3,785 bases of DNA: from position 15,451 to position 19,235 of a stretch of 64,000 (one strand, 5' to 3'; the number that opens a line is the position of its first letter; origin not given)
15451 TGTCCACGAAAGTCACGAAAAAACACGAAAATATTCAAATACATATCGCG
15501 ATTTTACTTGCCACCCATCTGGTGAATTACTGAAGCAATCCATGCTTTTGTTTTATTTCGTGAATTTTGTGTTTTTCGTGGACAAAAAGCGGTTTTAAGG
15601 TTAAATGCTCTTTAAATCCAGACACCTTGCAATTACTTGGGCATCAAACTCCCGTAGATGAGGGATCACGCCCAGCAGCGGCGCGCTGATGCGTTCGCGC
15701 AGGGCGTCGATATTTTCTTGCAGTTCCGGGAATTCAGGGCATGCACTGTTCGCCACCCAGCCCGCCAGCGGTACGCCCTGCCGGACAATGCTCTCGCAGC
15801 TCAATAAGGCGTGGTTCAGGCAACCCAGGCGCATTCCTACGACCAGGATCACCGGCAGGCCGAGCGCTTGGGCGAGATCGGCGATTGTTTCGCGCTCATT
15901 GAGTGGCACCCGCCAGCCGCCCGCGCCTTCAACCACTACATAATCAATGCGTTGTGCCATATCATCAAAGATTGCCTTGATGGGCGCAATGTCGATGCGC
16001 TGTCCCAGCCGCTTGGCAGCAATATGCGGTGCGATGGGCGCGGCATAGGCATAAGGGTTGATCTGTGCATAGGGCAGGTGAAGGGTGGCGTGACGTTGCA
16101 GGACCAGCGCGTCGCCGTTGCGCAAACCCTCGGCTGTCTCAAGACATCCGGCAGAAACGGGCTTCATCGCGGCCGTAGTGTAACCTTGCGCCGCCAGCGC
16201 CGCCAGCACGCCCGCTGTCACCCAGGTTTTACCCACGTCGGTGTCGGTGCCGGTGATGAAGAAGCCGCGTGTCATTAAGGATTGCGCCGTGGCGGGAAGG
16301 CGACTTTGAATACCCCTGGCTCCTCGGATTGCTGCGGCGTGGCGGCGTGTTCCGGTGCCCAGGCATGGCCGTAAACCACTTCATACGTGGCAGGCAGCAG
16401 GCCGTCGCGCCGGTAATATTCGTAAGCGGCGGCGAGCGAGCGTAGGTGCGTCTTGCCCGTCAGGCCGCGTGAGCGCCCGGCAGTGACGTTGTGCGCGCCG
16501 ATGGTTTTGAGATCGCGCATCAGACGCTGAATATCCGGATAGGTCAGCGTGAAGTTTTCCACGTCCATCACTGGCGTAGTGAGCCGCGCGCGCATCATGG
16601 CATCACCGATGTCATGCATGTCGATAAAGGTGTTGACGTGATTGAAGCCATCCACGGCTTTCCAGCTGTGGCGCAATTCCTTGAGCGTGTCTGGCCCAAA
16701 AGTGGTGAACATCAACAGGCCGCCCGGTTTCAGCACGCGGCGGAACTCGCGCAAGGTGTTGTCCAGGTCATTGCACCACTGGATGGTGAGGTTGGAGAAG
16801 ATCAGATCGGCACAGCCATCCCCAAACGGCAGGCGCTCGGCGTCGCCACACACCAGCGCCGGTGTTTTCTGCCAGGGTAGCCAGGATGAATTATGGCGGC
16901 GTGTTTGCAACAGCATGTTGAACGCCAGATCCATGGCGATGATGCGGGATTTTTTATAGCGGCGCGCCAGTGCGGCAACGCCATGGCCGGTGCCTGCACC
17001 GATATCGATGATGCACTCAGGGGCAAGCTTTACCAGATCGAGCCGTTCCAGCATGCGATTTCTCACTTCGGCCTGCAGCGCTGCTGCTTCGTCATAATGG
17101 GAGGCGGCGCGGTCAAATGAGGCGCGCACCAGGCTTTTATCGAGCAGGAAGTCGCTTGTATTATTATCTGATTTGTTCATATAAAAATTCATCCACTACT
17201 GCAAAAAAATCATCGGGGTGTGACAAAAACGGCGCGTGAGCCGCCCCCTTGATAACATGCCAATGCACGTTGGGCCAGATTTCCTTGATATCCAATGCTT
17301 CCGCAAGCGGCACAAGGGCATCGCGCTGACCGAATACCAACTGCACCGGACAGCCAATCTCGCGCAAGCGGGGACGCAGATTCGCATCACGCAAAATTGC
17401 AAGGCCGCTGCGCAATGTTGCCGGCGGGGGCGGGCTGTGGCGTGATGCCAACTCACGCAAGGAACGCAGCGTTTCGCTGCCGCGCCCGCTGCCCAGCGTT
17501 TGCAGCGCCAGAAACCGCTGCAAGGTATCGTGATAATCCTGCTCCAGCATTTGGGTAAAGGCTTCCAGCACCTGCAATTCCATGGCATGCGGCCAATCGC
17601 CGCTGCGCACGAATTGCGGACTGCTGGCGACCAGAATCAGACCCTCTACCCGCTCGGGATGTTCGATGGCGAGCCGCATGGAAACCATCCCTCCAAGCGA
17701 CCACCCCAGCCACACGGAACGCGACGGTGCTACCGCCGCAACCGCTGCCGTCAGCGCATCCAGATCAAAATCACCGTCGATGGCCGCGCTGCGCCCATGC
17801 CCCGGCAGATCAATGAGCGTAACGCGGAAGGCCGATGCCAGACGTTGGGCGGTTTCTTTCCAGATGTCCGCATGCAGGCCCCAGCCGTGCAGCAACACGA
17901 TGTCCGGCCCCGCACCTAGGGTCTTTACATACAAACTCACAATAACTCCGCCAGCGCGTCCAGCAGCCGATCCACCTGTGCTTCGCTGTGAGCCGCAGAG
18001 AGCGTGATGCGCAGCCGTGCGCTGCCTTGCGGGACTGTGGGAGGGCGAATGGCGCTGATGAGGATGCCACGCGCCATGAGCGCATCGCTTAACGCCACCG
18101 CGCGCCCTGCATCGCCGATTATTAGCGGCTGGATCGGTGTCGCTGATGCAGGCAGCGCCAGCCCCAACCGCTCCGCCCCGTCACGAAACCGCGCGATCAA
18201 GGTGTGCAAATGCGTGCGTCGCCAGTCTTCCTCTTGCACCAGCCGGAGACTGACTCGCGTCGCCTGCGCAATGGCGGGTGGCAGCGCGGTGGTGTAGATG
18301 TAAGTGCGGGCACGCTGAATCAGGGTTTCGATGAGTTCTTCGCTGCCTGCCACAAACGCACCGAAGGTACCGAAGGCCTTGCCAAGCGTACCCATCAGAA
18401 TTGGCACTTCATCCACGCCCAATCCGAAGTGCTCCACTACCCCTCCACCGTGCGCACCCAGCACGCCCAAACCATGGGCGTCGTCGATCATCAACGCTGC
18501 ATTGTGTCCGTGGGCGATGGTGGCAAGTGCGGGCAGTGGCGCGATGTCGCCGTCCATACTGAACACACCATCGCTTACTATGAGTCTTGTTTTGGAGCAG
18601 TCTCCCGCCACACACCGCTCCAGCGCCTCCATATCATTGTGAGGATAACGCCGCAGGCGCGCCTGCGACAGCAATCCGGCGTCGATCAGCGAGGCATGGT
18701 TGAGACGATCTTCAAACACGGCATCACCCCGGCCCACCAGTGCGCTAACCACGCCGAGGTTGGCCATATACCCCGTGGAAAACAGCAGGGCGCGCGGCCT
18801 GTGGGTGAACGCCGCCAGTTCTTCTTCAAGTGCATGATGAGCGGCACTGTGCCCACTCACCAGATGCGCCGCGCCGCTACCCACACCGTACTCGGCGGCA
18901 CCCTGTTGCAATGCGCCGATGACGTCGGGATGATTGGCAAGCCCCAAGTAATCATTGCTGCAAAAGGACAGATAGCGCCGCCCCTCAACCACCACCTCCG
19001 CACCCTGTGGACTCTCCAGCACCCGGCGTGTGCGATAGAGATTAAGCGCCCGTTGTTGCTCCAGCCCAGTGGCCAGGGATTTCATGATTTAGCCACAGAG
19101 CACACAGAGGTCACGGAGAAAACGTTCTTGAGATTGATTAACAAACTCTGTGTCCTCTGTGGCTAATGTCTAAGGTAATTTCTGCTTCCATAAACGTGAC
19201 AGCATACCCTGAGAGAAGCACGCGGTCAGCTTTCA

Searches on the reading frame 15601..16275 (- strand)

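Call 3: search_protein_families(library=pfam, proteins=[window:15601-16275:-], max_evalue=0.01)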
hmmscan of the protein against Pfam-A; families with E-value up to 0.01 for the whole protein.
window:15601-16275:- (224 aa): 2 families
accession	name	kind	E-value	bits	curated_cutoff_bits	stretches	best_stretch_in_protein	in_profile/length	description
PF13500.12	AAA_26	-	1.9e-45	155.7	27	1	3-212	1-196/198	AAA domain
PF01656.29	CbiA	-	3.2e-12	47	25.4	1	6-209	2-114/125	CobQ/CobB/MinD/ParA nucleotide binding domain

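Call 4: search_protein_families(library=ncbifam, proteins=[window:15601-16275:-], max_evalue=0.01)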
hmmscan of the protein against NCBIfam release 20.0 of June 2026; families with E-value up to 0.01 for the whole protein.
window:15601-16275:- (224 aa): 11 families
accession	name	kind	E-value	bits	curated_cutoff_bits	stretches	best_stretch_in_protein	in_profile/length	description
TIGR00347.1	bioD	equivalog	1.1e-51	175.3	83.3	1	6-176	1-166/166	dethiobiotin synthase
NF001989.1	PRK00784.1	equivalog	4.9e-14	51.9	273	2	97-210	111-228/480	cobyric acid synthase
NF004167.0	PRK05632.1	equivalog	5.3e-10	38.5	418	1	1-177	1-174/708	phosphate acetyltransferase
NF002204.1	PRK01077.1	equivalog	6.7e-10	38.4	254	2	98-209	68-181/420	cobyrinic acid a,c-diamide synthase CobB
TIGR00379.1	cobB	subfamily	1.9e-07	30.3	261.4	1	97-211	65-182/449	cobyrinic/hydrogenobyrinic acid a,c-diamide synthase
TIGR00313.1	cobQ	equivalog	2e-06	26.9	309.9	0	99-207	112-224/477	cobyric acid synthase CobQ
TIGR01969.1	minD_arch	subfamily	0.00013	21.3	201.75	1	94-206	93-196/251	cell division ATPase MinD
NF033195.1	F430_CfbB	exception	0.00014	20.8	560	0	98-205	65-175/451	Ni-sirohydrochlorin a,c-diamide synthase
NF010471.0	PRK13896.1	equivalog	0.0008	18.5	693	0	3-37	2-36/433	cobyrinic acid a,c-diamide synthase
NF053748.1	bifunc_CobBC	exception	0.00096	17.6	950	0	7-38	6-37/797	bifunctional hydrogenobyrinic acid a,c-diamide synthase/histidinol phosphate aminotransferase CobBC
NF004921.0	PRK06278.1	equivalog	0.0017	17.3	354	0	99-162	307-374/482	cobyrinic acid a,c-diamide synthase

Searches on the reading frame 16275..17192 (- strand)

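Call 3: search_protein_families(library=pfam, proteins=[window:16275-17192:-], max_evalue=0.01)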
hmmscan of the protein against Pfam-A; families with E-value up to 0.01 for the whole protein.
window:16275-17192:- (305 aa): 9 families
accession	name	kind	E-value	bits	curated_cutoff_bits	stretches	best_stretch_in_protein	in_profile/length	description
PF08241.18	Methyltransf_11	-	9.5e-23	81.1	21.2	1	62-162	1-95/95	Methyltransferase domain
PF13649.12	Methyltransf_25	-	1.3e-19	71.1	27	1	61-158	1-97/97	Methyltransferase domain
PF01209.24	Ubie_methyltran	-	3.7e-13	49.8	20.1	1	22-178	9-167/233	ubiE/COQ5 methyltransferase family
PF13489.12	Methyltransf_23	-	8.1e-13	48.9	27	1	44-199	13-154/164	Methyltransferase domain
PF13847.12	Methyltransf_31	-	1.2e-12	48.2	27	1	61-180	7-125/145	Methyltransferase domain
PF08242.18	Methyltransf_12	-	6.2e-12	46.5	30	1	62-160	1-98/98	Methyltransferase domain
PF05148.21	Methyltransf_8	-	0.00021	21.7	27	1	113-161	108-155/219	Hypothetical methyltransferase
PF02390.23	Methyltransf_4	-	0.0022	17.9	24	0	60-96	4-40/173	Putative methyltransferase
PF00891.24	Methyltransf_2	-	0.0042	16.9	22.3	1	44-158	51-160/210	O-methyltransferase domain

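Call 4: search_protein_families(library=ncbifam, proteins=[window:16275-17192:-], max_evalue=0.01)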
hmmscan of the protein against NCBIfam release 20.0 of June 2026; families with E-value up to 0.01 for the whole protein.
window:16275-17192:- (305 aa): 36 families (the best 25 are shown)
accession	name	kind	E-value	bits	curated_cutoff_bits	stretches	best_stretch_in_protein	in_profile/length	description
TIGR02072.1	BioC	equivalog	7.5e-71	238.8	184.95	1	25-278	1-243/244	malonyl-ACP O-methyltransferase BioC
NF007610.0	PRK10258.1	equivalog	1.7e-49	168.4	342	1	18-275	5-246/251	malonyl-ACP O-methyltransferase BioC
NF045667.1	MTase_DVU1556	equivalog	8.1e-18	64.7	155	1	51-163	15-120/213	DVU_1556 family methyltransferase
NF001241.0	PRK00216.1-2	equivalog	1.6e-15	57.4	327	1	21-177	12-162/231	demethylmenaquinone methyltransferase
TIGR01934.1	MenG_MenH_UbiE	subfamily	1.8e-14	53.6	158.35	1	23-165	2-144/223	ubiquinone/menaquinone biosynthesis methyltransferase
NF001244.0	PRK00216.1-5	equivalog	7.8e-14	51.5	216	1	21-165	9-156/236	bifunctional demethylmenaquinone methyltransferase/2-methoxy-6-polyprenyl-1,4-benzoquinol methylase UbiE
NF052510.1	methyltran_MpqE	exception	1.2e-13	51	335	1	57-178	46-167/234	methyl-plastoquinone biosynthesis methyltransferase MpqE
NF047649.1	MTase_UXPK_star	exception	1.4e-12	47.3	460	1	58-163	77-182/283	methyltransferase/UXPK-star double selenoprotein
NF040539.1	AST_met_ArsM_2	exception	4.7e-12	46.3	240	1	59-165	58-166/262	putative arsinothricin biosynthesis methyltransferase ArsM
NF008823.0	PRK11873.1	subfamily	2.2e-11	43.8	263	1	59-161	79-180/272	arsenite methyltransferase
NF001240.0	PRK00216.1-1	equivalog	1e-10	41.1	378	1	26-178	29-184/251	bifunctional demethylmenaquinone methyltransferase/2-methoxy-6-polyprenyl-1,4-benzoquinol methylase UbiE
NF001242.0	PRK00216.1-3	equivalog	1.9e-10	40.6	351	1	19-169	27-182/258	bifunctional demethylmenaquinone methyltransferase/2-methoxy-6-polyprenyl-1,4-benzoquinol methylase UbiE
NF041537.1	ArsM_AhpD_UU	exception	2.8e-10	39.5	510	1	59-162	78-180/345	arsenite methyltransferase/AhpD domain selenoprotein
NF002463.0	PRK01683.1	equivalog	5.5e-10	39.3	297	1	55-176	29-140/258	trans-aconitate 2-methyltransferase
NF045823.1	PthPhpthDimycoMt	equivalog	3.1e-09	36.4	300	1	56-166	65-170/256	phthiotriol/phenolphthiotriol dimycocerosates methyltransferase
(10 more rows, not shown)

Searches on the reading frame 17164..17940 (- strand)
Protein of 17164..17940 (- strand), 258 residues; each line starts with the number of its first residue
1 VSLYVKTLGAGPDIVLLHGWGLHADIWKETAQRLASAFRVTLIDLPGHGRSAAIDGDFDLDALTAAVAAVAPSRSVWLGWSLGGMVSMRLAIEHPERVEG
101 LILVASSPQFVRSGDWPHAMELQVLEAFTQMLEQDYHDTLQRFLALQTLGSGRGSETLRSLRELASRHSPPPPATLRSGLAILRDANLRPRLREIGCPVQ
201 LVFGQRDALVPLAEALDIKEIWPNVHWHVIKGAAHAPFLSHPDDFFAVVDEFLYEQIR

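Call 3: search_protein_families(library=pfam, proteins=[window:17164-17940:-], max_evalue=0.01)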
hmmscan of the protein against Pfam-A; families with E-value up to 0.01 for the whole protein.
window:17164-17940:- (258 aa): 8 families
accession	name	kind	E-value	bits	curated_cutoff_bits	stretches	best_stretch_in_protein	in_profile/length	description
PF00561.26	Abhydrolase_1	-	4.2e-26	92.6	25.8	1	14-242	3-245/245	alpha/beta hydrolase fold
PF12697.13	Abhydrolase_6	-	1.5e-25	91.6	26.3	1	14-247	1-216/217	Alpha/beta hydrolase family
PF12146.15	Hydrolase_4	-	7.1e-16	58.7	27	1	14-237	7-234/239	Serine aminopeptidase, S33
PF00975.26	Thioesterase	-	2.1e-06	28.6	26.4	1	14-134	3-131/226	Thioesterase domain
PF12695.13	Abhydrolase_5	-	5.1e-06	26.8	27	1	74-109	58-92/164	Alpha/beta hydrolase family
PF03096.20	Ndr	-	0.00011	21.5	23.3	1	29-110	47-136/283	Ndr family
PF02230.22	Abhydrolase_2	-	0.00025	21.4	23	0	70-117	102-147/217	Phospholipase/Carboxylesterase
PF20408.4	Abhydrolase_11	-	0.0015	18.8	27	0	191-235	122-165/193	Alpha/beta hydrolase domain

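Call 4: search_protein_families(library=ncbifam, proteins=[window:17164-17940:-], max_evalue=0.01)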
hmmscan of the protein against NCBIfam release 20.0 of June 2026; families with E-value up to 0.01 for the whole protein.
window:17164-17940:- (258 aa): 38 families (the best 25 are shown)
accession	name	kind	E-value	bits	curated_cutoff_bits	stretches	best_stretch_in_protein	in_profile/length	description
TIGR01738.1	bioH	equivalog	3.7e-79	265.8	206.95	1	11-252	3-244/245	pimeloyl-ACP methyl ester esterase BioH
NF007674.0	PRK10349.1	equivalog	1.4e-59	201.8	449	1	6-248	7-248/256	pimeloyl-ACP methyl ester esterase BioH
NF051488.1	bifunc_PcaDC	exception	8.4e-34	117.3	390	1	11-254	12-251/375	bifunctional 3-oxoadipate enol-lactonase/4-carboxymuconolactone decarboxylase PcaDC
TIGR02427.1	protocat_pcaD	equivalog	1.9e-29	102.8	255.85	1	11-253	13-250/251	3-oxoadipate enol-lactonase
NF051487.1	bifunc_PcaCD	exception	5.2e-28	98.3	430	1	13-254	174-412/413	bifunctional 4-carboxymuconolactone decarboxylase/3-oxoadipate enol-lactonase PcaCD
NF011457.0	PRK14875.1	equivalog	5.4e-27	94.7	307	2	9-106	130-231/372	acetoin dehydrogenase dihydrolipoyllysine-residue acetyltransferase subunit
TIGR03695.1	menH_SHCHC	equivalog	5.3e-23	81.7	208.55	1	12-253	3-251/252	2-succinyl-6-hydroxy-2,4-cyclohexadiene-1-carboxylate synthase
TIGR03611.1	RutD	equivalog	1.8e-17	63.6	238.5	2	7-105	9-112/258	pyrimidine utilization protein D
NF050089.1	i_nPHAscl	equivalog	2.8e-17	62.7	300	1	4-107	11-118/288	intracellular short-chain-length polyhydroxyalkanoate depolymerase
NF045632.1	hydroxlase_HsaD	equivalog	1.5e-16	60.2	400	1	10-254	33-289/290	4,5:9,10-diseco-3-hydroxy-5,9,17-trioxoandrosta-1(10),2-diene-4-oate hydrolase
TIGR03056.1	bchO_mg_che_rel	equivalog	1.2e-15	57.2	172.55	1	5-252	20-276/278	alpha/beta fold hydrolase BchO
TIGR03343.1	biphenyl_bphD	equivalog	1.8e-13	50.4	462.15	1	4-253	23-280/282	2-hydroxy-6-oxo-6-phenylhexa-2,4-dienoate hydrolase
NF004514.1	PRK05855.1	equivalog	7.6e-13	47.9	455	1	9-253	20-287/578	SDR family oxidoreductase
NF008340.0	PRK11126.1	equivalog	6.1e-12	45.3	261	1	11-103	14-109/255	2-succinyl-6-hydroxy-2,4-cyclohexadiene-1-carboxylate synthase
NF058673.1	LipAdnlyCyLipJMY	equivalog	2.5e-11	43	800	1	31-230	55-259/449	bifunctional lipase/adenylate cyclase LipJ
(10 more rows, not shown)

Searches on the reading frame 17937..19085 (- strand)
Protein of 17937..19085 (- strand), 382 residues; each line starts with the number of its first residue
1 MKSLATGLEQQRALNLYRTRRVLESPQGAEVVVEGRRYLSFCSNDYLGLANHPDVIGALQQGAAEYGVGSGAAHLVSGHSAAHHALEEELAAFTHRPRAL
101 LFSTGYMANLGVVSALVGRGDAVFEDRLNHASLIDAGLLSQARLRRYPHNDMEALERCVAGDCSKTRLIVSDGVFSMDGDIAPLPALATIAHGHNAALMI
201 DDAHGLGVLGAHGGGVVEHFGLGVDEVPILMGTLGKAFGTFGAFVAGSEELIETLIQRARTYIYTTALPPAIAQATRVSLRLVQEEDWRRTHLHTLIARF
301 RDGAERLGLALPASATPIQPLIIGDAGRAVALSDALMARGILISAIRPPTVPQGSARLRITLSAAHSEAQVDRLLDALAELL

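Call 3: search_protein_families(library=pfam, proteins=[window:17937-19085:-], max_evalue=0.01)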
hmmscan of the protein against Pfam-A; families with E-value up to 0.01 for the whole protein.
window:17937-19085:- (382 aa): 3 families
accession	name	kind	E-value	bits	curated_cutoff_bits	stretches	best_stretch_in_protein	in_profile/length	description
PF00155.27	Aminotran_1_2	-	9.1e-57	193.3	19.7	1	38-378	3-361/361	Aminotransferase class I and II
PF01212.27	Beta_elim_lyase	-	0.00064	19.6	27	1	76-257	27-221/288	Beta-eliminating lyase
PF01053.26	Cys_Met_Meta_PP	-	0.0022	17.1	27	1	82-205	53-177/381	Cys/Met metabolism PLP-dependent enzyme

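Call 4: search_protein_families(library=ncbifam, proteins=[window:17937-19085:-], max_evalue=0.01)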
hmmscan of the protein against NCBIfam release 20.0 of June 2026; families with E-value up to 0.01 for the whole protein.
window:17937-19085:- (382 aa): 13 families
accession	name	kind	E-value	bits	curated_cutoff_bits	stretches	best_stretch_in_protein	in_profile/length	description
TIGR00858.1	bioF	equivalog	1.9e-150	500.7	426.45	1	16-378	1-364/365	8-amino-7-oxononanoate synthase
NF005394.0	PRK06939.1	equivalog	4.3e-111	371.4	460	1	2-379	7-388/397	glycine C-acetyltransferase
TIGR01825.1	gly_Cac_T_rel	subfamily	4.3e-110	368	535.4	1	7-379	4-376/385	BioF/Kbl family PLP-dependent acyltransferase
TIGR01822.1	2am3keto_CoA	equivalog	1.1e-96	324.2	493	1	3-380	4-385/393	glycine C-acetyltransferase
NF047600.1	SerpalmtaseCFB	equivalog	3e-94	315.9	640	1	11-380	18-387/395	serine palmitoyltransferase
NF047599.1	SerpalmtaseBetaP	equivalog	4.7e-87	292.2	500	1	29-380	36-388/394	serine palmitoyltransferase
TIGR01821.1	5aminolev_synth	equivalog_domain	3.5e-83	279.7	338.55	1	37-381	46-393/402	5-aminolevulinate synthase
NF047603.1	SerpalmtaseAlphaP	equivalog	8.5e-70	235.4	670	1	24-376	35-387/399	serine palmitoyltransferase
NF005526.0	PRK07179.1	equivalog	5.3e-53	180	428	1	32-380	46-394/407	alpha-hydroxyketone-type quorum-sensing autoinducer synthase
NF005697.0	PRK07505.1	subfamily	3.2e-48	164.4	342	1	32-381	44-398/405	hypothetical protein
NF004608.1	PRK05937.1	equivalog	1.7e-35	122.5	399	1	39-379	5-343/366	8-amino-7-oxononanoate synthase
NF041364.1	GntC_guanitoxin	equivalog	7.8e-05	21.7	415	1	186-342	158-320/356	guanitoxin biosynthesis PLP-dependent (S)-gamma-hydroxy-L-arginine cyclodehydratase GntC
NF006368.0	PRK08593.1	equivalog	0.0096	14.6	570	0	185-287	233-329/448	aspartate aminotransferase family protein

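Call 10: find_related_loci(query=window:17937-19085:-, collection=genome_contigs, flank=10000)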
Query window:17937-19085:- (382 aa) in genome_contigs; peptide patterns used: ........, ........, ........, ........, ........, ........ (x = any residue, [..] = any of these).
600 stretches matched a pattern (row limit reached: there are more); 596 encode a relative of the query (tblastn E <= 1e-3); the best 80 are kept; 80 distinct loci.
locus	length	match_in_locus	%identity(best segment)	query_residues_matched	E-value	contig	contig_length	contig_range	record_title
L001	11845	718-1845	72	2-379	3e-177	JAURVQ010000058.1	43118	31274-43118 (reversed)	MAG: Gammaproteobacteria bacterium isolate E1_concoct.bin.78 E1_k141_133397, whole genome shotgun sequence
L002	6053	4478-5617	69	2-381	6e-175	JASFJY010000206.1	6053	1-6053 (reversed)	MAG: Chromatiales bacterium isolate D0608U12metaG_Bin_322 D0608U12metaG_FD_scaffold_2832_c1, whole genome shotgun sequen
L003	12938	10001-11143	67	1-381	2e-172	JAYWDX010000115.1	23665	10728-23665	MAG: Candidatus Tenderia sp. isolate GL96_UP_concoct_44 GL96_UP_concoct_44_114, whole genome shotgun sequence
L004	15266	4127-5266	67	2-381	7e-171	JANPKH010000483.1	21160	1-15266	MAG: Gammaproteobacteria bacterium isolate VAR_61_metabat_259_sub VAR_61_k141_3665507, whole genome shotgun sequence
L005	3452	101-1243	67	1-381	2e-178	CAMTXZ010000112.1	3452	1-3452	MAG: uncultured Chromatiaceae bacterium isolate G02_MAG_00001 genome assembly, contig: G02_MAG_00001_000000000094, whole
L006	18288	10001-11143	69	1-381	4e-168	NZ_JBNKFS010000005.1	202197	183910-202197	MAG: Sedimenticola sp. isolate E1E2.bin.5.strict NODE_5_length_202197_cov_10.977706, whole genome shotgun sequence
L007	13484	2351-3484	72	1-378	2e-166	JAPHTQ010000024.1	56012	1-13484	MAG: Gammaproteobacteria bacterium isolate N2M-Bin_1 c_000000602273, whole genome shotgun sequence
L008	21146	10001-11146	64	1-382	3e-166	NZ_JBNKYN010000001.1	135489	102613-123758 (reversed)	MAG: Amphritea sp. isolate D1D2.bin.20.strict NODE_1_length_135489_cov_5.137942, whole genome shotgun sequence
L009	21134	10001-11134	67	1-378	1e-165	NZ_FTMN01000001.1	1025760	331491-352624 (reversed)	Marinobacterium stanieri strain DSM 7027, whole genome shotgun sequence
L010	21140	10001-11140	66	2-381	1e-164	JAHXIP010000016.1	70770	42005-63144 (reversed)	MAG: Candidatus Thiodiazotropha sp. (ex Monitilora ramsayi) isolate L095_Th1 c_000000000016, whole genome shotgun sequen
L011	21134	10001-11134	66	4-382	3e-164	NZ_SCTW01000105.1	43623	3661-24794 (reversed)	MAG: Methylobacter sp. isolate FW305_bin.9 FW305_bin.9-27337, whole genome shotgun sequence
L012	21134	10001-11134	68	1-379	3e-164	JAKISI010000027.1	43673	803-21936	MAG: Candidatus Polarisedimenticolaceae bacterium isolate D96SM.bin.13 NODE_635_length_43673_cov_14.655881, whole genome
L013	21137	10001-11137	65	2-380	2e-163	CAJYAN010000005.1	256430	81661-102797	MAG TPA_asm: uncultured Gammaproteobacteria bacterium isolate SRR5242447_bin.8_MetaBAT_v2.12.1_MAG genome assembly, cont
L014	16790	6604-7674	69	22-378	2e-163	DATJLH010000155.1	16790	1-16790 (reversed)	MAG TPA_asm: Cellvibrio sp. isolate SMAG_U15614 k141_60485, whole genome shotgun sequence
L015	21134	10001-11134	68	4-381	8e-163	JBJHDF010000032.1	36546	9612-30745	MAG: Marinimicrobium sp. isolate SF2967_J5348.concoct.067 NODE_1249_length_36546_cov_5.627612, whole genome shotgun sequ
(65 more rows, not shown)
